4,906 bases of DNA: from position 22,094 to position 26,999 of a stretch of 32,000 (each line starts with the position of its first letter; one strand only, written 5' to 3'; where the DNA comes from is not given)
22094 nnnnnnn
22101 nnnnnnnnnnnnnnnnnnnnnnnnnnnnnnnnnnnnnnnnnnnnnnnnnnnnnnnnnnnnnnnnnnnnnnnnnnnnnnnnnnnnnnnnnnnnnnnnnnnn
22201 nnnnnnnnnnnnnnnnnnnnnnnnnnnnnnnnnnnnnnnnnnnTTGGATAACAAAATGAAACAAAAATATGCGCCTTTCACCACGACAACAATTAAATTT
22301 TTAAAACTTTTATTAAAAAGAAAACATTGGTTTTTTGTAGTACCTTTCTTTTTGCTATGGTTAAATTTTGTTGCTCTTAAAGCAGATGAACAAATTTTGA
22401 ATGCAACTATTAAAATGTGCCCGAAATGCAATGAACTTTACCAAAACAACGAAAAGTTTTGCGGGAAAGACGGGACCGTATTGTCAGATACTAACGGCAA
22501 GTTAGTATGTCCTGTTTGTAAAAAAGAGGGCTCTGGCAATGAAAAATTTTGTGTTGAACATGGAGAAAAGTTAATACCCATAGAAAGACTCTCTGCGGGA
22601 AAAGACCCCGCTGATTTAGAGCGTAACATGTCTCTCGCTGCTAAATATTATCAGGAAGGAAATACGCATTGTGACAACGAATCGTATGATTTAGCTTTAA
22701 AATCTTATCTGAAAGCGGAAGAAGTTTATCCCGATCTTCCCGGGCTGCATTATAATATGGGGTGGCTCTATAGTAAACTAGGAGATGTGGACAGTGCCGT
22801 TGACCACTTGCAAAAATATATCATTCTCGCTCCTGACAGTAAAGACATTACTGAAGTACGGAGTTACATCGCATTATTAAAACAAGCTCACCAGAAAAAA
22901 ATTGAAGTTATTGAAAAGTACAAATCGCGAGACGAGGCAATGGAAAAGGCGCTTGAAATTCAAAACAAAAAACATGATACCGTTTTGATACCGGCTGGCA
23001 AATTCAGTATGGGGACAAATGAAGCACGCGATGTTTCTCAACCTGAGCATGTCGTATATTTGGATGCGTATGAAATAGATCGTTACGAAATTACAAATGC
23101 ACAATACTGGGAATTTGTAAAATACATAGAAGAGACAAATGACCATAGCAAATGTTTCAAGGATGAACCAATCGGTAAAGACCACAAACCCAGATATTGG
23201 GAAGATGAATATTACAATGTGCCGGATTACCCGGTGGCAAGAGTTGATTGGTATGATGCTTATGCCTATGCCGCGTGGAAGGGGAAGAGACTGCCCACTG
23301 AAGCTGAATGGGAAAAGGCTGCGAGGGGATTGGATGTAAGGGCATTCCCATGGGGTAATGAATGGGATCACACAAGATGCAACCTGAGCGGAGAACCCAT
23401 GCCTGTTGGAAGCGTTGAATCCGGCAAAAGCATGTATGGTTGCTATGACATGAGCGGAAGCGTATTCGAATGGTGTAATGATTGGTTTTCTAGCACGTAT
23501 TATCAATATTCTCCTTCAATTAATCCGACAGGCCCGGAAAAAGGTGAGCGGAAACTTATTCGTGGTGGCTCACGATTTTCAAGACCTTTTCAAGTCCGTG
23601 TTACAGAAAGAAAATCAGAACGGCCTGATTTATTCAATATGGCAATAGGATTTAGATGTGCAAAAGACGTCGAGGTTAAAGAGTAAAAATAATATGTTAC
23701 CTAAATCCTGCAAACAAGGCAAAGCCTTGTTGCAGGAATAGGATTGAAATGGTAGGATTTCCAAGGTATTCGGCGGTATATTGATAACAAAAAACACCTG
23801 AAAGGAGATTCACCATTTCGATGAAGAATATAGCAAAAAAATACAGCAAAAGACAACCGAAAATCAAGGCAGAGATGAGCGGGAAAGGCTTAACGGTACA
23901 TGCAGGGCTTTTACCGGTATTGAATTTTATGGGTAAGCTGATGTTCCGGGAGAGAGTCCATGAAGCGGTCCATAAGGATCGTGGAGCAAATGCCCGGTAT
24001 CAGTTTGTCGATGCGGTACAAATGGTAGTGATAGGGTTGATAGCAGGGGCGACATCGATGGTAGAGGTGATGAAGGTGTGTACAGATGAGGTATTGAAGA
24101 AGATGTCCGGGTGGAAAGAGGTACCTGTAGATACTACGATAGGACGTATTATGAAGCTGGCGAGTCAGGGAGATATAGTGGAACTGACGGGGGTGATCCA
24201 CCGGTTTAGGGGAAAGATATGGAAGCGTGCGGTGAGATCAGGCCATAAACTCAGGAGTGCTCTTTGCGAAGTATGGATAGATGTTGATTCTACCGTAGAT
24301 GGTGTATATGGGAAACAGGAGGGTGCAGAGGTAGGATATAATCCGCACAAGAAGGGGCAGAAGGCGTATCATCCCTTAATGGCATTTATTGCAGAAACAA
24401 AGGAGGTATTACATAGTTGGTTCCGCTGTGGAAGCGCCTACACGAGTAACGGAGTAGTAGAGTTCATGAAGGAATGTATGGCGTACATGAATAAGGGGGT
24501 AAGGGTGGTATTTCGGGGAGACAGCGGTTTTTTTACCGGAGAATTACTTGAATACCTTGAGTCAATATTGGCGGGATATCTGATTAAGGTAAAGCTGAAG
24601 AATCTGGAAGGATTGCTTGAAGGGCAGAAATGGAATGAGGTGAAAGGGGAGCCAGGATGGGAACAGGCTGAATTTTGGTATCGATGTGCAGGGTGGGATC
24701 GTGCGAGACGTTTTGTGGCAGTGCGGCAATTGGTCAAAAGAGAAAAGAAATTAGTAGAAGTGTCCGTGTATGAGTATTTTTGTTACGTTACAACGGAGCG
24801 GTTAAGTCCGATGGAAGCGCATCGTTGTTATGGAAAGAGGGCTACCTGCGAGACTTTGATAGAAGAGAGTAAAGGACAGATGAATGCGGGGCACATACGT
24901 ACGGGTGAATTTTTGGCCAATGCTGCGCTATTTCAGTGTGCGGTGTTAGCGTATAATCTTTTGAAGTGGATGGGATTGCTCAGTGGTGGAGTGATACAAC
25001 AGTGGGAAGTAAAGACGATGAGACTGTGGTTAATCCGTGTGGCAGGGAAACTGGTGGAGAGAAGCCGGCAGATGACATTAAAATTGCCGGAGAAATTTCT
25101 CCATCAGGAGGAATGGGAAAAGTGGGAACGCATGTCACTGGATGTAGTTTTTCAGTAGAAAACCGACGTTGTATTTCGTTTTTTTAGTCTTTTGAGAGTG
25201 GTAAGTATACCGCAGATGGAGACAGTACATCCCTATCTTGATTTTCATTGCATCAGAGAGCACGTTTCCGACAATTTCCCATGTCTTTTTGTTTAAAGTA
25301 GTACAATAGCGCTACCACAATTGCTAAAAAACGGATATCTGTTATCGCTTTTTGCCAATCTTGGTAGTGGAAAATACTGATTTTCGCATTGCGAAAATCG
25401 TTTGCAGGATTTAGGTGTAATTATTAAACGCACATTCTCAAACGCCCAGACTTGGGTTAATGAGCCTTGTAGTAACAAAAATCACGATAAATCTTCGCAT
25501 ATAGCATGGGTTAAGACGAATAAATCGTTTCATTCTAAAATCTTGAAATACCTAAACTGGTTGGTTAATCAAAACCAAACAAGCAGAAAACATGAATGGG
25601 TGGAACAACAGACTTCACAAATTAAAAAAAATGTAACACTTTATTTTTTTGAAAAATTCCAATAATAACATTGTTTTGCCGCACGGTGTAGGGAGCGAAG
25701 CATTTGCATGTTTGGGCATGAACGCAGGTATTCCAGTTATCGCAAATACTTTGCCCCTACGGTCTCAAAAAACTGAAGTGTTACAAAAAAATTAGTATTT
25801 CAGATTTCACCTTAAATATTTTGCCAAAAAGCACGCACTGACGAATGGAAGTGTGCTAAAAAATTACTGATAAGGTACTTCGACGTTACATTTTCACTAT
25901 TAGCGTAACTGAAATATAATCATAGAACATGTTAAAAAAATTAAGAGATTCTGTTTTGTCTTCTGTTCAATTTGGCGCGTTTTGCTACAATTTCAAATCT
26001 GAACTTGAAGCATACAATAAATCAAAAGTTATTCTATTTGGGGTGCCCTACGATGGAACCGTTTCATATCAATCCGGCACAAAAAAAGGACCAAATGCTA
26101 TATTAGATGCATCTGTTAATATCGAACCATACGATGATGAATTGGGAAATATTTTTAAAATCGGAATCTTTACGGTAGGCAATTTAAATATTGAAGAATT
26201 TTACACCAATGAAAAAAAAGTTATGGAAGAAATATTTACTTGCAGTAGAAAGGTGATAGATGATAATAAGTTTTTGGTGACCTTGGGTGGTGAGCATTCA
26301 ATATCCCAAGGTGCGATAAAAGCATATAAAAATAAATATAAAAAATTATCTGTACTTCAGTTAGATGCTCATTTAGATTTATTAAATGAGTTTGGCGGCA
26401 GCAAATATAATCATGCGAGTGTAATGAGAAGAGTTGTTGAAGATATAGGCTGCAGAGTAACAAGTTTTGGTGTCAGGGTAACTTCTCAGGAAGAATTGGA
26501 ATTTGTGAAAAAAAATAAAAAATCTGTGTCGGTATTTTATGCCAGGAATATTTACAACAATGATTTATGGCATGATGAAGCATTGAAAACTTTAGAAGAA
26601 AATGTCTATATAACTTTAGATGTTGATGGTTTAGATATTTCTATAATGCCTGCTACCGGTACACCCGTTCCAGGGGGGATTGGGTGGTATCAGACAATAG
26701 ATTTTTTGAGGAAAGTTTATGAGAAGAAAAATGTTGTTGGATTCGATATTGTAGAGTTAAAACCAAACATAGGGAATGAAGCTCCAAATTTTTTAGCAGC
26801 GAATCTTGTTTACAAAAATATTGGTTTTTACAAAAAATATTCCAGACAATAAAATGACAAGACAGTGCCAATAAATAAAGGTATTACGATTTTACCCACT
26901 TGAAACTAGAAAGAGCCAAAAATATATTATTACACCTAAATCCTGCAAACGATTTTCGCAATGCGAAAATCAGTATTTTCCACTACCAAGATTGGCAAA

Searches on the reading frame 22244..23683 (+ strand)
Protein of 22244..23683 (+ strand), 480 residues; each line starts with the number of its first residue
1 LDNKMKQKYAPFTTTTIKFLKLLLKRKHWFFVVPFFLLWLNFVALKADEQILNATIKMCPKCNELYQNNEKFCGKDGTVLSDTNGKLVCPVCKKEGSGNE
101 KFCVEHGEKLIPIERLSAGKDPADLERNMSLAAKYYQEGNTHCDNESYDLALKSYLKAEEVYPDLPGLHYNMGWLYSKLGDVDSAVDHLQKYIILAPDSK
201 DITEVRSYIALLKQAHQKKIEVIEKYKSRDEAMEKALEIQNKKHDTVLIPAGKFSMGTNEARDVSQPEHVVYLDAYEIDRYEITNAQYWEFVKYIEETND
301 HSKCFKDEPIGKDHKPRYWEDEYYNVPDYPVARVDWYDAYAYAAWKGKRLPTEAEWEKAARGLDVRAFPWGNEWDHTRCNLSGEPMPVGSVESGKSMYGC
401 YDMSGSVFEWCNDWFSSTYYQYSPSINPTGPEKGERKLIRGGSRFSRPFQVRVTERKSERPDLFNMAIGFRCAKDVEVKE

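Call 44: search_protein_families(library=pfam, proteins=[window:22244-23683:+], max_evalue=0.00001)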
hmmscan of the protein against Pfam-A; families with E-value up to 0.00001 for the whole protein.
window:22244-23683:+ (480 aa): 7 families
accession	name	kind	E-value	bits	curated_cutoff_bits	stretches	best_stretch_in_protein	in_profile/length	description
PF03781.23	FGE-sulfatase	-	7.1e-56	190.1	23.3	1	244-474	3-255/255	Sulfatase-modifying factor enzyme 1-like domain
PF07719.23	TPR_2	-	1.9e-09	37.3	27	0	168-198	3-33/34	Tetratricopeptide repeat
PF00515.34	TPR_1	-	2.1e-09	37.2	27.8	0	169-198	4-33/34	Tetratricopeptide repeat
PF13414.12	TPR_11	-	3.5e-07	30.2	26.8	1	139-180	1-42/42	TPR repeat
PF13181.12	TPR_8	-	6.3e-07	29.5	25.7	0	168-198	3-33/34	Tetratricopeptide repeat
PF13371.12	TPR_9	-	8.6e-07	29.3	35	1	143-209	6-72/73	Tetratricopeptide repeat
PF13432.12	TPR_16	-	2.7e-06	28.2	32.7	0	136-199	1-64/65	Tetratricopeptide repeat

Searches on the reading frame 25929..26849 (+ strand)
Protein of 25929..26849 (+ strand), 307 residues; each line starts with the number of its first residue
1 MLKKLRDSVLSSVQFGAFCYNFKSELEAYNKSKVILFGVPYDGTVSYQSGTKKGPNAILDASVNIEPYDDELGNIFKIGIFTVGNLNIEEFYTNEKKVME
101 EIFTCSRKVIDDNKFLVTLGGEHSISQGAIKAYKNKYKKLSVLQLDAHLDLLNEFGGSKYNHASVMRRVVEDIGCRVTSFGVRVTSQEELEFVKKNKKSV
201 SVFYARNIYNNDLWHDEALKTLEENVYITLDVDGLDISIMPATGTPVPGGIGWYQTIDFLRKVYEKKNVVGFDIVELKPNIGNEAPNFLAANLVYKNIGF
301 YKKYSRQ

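Call 44: search_protein_families(library=pfam, proteins=[window:25929-26849:+], max_evalue=0.00001)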
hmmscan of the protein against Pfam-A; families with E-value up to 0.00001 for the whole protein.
window:25929-26849:+ (307 aa): 1 family
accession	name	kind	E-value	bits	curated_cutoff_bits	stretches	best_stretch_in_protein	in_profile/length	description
PF00491.26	Arginase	-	4.3e-67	226.9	22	1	33-296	2-276/280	Arginase family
